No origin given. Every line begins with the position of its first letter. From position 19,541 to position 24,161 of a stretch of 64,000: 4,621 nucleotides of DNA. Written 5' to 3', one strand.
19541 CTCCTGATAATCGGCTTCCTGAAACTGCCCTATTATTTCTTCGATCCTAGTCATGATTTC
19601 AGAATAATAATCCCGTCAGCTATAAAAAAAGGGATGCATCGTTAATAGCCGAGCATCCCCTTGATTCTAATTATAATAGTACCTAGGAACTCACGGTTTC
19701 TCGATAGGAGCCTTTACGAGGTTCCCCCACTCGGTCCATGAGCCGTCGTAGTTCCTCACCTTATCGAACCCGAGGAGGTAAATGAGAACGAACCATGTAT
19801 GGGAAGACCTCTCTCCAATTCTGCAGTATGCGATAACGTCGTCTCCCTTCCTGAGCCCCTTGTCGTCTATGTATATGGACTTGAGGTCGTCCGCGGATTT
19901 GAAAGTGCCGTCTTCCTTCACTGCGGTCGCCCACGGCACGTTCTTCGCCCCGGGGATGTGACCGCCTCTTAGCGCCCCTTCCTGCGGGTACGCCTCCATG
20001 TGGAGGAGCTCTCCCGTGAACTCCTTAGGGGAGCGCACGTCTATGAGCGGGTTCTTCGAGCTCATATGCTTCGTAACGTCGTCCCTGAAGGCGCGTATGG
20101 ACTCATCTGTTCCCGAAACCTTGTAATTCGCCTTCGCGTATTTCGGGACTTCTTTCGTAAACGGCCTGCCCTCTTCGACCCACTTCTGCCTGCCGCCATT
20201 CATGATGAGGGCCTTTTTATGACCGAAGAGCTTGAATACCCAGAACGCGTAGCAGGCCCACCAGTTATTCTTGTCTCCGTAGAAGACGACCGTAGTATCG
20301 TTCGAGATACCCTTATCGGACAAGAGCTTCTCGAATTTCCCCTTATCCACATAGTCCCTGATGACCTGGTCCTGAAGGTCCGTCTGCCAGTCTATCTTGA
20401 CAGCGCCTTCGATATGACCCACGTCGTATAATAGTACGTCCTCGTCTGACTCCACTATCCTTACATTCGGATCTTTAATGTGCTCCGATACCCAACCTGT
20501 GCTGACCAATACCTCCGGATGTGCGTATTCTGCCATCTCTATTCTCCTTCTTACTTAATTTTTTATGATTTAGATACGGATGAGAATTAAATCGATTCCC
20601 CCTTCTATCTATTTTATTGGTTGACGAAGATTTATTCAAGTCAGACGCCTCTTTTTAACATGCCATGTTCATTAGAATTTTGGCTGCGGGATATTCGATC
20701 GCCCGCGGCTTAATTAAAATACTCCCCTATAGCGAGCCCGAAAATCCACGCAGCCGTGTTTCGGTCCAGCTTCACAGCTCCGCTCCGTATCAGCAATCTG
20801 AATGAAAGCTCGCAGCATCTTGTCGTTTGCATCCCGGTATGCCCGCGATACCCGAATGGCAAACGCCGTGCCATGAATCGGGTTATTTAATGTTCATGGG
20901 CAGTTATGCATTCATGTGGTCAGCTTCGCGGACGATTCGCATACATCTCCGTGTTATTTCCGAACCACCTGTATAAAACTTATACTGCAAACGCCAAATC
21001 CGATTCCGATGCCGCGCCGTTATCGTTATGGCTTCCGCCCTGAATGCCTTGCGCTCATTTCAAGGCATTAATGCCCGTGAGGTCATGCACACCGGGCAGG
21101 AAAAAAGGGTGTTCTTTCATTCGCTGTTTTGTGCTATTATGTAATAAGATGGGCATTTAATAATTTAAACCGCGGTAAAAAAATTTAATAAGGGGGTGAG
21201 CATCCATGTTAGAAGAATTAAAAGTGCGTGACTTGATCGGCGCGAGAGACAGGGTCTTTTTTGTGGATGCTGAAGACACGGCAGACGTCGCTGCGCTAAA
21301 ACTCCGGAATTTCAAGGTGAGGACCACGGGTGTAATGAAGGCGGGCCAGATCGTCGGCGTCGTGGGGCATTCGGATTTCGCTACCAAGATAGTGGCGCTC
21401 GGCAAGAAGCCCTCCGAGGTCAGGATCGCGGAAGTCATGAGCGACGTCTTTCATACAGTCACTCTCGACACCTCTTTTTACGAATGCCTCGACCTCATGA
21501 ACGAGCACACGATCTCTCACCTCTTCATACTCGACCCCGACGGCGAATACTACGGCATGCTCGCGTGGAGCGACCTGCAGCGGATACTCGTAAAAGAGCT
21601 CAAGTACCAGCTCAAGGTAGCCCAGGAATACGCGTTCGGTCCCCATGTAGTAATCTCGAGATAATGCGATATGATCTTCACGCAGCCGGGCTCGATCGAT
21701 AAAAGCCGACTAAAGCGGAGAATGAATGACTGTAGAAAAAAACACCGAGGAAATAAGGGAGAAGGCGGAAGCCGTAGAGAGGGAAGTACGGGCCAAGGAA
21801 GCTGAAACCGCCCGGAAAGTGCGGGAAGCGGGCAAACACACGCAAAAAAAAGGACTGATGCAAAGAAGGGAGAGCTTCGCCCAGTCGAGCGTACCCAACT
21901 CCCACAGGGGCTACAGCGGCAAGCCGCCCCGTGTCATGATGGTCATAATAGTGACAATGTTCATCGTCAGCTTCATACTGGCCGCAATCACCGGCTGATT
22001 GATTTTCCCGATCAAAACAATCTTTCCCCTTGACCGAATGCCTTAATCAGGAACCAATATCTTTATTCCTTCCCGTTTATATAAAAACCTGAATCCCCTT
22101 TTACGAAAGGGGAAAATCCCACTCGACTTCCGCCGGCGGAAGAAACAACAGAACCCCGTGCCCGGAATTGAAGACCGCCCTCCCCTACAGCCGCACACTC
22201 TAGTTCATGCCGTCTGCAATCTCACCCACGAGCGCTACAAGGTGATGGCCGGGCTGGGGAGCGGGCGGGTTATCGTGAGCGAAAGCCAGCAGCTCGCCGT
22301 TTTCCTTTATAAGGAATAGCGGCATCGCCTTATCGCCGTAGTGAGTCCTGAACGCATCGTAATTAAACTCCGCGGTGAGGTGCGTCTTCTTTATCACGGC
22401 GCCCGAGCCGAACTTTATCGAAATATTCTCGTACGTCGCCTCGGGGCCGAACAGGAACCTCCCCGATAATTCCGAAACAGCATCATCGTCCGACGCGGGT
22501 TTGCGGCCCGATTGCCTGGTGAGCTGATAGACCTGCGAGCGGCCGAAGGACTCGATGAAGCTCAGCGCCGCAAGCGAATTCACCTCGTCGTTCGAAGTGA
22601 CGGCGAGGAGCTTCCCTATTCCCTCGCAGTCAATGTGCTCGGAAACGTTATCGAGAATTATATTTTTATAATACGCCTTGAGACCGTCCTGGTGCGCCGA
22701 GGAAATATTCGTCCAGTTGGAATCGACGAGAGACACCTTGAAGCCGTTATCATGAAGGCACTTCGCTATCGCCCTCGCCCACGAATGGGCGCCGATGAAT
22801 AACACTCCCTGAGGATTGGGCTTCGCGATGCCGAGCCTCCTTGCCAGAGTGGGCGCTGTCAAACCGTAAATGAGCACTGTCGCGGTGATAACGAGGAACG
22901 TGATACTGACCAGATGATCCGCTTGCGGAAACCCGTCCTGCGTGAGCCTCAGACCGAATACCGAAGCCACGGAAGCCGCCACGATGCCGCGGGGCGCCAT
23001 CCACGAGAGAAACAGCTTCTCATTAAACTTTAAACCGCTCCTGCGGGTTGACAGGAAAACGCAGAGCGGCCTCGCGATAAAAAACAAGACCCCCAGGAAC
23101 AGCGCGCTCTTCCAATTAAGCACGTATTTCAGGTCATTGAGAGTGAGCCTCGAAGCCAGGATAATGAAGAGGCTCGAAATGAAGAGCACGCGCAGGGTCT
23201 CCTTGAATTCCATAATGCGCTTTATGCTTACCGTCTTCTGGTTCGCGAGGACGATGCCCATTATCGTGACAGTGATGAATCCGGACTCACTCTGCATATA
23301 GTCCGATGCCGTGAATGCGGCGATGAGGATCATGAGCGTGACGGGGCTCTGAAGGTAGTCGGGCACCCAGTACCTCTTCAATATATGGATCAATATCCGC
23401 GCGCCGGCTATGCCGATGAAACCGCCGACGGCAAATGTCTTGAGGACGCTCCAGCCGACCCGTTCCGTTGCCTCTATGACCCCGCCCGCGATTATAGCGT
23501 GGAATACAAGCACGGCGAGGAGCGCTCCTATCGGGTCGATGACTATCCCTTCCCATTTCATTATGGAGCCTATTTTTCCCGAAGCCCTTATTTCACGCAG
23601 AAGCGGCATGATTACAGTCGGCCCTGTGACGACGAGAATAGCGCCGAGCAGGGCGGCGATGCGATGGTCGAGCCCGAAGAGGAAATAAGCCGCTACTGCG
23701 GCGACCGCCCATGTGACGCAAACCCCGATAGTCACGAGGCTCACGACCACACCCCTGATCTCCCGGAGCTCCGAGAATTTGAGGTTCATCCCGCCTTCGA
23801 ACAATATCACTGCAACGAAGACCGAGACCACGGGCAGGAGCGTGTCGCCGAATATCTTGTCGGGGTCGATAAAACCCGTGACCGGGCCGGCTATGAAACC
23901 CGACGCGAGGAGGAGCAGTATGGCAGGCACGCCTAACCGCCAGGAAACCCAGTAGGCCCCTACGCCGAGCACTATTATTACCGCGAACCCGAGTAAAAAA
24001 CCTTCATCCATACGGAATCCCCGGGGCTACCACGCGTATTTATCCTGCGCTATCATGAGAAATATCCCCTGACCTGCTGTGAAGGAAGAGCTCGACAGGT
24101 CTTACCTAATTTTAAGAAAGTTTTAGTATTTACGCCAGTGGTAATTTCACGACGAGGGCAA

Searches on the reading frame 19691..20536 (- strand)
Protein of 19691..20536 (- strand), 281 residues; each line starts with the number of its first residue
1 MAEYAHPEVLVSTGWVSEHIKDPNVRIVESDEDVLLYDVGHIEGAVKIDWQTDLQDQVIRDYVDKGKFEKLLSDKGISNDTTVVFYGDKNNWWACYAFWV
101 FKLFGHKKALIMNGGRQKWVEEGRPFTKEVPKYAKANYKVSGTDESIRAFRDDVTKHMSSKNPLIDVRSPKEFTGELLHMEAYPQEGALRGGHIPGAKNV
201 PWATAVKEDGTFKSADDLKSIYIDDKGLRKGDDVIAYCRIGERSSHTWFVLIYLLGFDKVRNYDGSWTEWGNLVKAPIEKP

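Call 71: search_protein_families(library=pfam, proteins=[window:19691-20536:-], max_evalue=0.00001)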
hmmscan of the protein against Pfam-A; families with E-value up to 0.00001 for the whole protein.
window:19691-20536:- (281 aa): 1 family
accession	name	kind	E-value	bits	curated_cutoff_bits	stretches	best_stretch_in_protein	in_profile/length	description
PF00581.25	Rhodanese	-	3.2e-33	114.6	22.2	2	152-271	3-100/102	Rhodanese-like domain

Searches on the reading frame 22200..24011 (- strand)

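Call 71: search_protein_families(library=pfam, proteins=[window:22200-24011:-], max_evalue=0.00001)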
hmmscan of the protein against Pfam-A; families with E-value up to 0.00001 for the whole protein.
window:22200-24011:- (603 aa): 1 family
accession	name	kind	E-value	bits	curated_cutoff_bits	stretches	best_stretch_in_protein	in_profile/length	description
PF00999.27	Na_H_Exchanger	-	1.4e-39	136.4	26.2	1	19-390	7-373/375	Sodium/hydrogen exchanger, transmembrane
